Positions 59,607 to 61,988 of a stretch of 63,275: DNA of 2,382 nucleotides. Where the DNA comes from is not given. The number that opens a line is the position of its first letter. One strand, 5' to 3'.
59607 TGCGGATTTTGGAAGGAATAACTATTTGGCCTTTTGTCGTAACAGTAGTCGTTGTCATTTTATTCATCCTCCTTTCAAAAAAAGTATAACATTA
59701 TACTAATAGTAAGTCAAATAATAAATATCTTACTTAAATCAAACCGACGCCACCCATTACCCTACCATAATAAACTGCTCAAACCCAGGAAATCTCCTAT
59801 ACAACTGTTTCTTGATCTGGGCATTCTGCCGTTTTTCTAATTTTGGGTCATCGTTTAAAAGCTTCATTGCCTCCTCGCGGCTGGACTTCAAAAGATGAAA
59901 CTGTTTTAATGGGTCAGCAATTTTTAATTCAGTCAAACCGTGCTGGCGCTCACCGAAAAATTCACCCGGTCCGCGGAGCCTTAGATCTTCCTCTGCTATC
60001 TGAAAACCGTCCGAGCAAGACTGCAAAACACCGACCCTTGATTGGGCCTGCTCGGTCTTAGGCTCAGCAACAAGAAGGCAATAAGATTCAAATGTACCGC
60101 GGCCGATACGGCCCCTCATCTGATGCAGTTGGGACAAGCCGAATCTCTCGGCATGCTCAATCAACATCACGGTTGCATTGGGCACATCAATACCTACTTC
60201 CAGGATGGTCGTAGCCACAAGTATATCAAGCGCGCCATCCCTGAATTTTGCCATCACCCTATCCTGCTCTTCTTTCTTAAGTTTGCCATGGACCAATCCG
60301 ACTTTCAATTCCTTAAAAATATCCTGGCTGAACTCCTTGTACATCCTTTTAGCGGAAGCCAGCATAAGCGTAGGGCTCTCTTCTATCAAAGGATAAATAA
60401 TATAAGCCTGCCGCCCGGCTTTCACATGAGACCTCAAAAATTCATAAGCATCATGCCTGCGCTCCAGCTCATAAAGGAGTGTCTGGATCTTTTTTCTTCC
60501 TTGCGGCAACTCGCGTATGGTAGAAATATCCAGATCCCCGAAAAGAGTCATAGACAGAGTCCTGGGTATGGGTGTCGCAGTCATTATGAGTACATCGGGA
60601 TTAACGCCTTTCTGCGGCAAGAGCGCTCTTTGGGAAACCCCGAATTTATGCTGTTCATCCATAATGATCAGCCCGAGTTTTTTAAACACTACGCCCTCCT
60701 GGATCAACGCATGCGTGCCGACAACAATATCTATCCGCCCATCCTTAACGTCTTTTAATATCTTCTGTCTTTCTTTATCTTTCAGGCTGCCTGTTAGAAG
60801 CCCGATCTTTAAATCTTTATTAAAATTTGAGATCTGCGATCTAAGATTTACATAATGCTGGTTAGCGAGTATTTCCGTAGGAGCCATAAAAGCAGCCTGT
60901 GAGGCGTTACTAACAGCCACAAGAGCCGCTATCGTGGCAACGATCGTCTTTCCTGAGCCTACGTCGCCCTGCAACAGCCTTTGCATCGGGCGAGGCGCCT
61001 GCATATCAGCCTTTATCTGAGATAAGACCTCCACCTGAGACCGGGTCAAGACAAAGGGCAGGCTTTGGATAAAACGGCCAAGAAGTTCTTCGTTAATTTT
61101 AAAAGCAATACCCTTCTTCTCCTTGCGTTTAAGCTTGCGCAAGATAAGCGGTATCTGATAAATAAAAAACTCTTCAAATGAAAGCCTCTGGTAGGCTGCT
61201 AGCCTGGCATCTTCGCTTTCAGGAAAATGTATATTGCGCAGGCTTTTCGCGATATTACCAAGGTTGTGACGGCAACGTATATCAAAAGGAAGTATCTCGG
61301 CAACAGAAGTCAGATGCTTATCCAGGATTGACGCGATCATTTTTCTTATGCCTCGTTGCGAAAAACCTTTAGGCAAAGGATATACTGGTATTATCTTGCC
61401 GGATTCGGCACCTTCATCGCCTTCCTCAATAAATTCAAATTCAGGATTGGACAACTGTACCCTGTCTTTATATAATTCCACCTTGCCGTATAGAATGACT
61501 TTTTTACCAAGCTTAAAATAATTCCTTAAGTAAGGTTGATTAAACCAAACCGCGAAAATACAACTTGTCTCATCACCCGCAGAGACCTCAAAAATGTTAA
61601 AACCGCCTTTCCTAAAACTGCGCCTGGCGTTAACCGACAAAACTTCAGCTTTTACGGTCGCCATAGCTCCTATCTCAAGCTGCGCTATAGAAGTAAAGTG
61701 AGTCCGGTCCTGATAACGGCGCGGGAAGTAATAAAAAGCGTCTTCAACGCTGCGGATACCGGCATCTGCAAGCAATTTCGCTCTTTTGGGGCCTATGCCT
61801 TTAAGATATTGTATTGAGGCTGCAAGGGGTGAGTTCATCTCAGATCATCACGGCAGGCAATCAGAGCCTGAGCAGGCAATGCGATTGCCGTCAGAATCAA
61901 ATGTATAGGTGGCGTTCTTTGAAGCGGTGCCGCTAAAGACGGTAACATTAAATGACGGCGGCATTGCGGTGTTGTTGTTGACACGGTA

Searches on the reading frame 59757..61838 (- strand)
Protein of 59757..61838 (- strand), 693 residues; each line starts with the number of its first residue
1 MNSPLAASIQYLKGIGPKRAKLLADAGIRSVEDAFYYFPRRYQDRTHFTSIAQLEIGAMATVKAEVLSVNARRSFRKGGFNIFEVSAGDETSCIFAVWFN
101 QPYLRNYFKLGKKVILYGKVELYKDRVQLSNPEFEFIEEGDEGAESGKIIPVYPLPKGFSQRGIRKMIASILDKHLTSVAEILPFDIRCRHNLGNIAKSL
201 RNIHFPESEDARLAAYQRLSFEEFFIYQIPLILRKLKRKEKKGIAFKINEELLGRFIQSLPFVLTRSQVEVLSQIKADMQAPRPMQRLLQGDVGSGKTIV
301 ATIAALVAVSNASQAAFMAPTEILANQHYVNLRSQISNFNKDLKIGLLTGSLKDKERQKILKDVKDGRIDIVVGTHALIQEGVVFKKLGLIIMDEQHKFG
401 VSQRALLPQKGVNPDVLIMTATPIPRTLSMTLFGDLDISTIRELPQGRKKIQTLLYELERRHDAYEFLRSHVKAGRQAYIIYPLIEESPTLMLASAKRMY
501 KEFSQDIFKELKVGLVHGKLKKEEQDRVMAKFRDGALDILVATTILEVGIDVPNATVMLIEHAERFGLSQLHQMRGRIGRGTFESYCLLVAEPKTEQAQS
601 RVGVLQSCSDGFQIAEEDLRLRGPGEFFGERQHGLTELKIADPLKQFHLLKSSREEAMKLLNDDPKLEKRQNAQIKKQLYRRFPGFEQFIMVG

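Call 36: search_protein_families(library=pfam, proteins=[window:59757-61838:-])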
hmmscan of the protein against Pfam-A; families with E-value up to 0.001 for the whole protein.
window:59757-61838:- (693 aa): 8 families
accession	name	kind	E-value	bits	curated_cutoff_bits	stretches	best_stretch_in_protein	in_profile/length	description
PF17191.10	RecG_wedge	-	4.1e-31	108.2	23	1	9-170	2-157/162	RecG wedge domain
PF00271.37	Helicase_C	-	3.4e-27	95.3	23.5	2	488-580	16-108/110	Helicase conserved C-terminal domain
PF00270.35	DEAD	-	1.4e-23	83.9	26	1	286-428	16-164/167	DEAD/DEAH box helicase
PF19833.4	RecG_dom3_C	-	4.2e-15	56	26.8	1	609-679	2-73/87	ATP-dependent DNA helicase RecG, domain 3, C-terminal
PF04851.21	ResIII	-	2.4e-10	41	22.5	1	264-423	4-162/164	Type III restriction enzyme, res subunit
PF01336.31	tRNA_anti-codon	-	9.6e-06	25.9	27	1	61-135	2-73/75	OB-fold nucleic acid binding domain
PF22590.2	Cas3-like_C_2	-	3.2e-05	24.6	27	1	495-580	14-103/106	CRISPR-associated nuclease/helicase Cas3, C-terminal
PF14520.12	HHH_5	-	0.00033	21.5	27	0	12-33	7-28/57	Helix-hairpin-helix domain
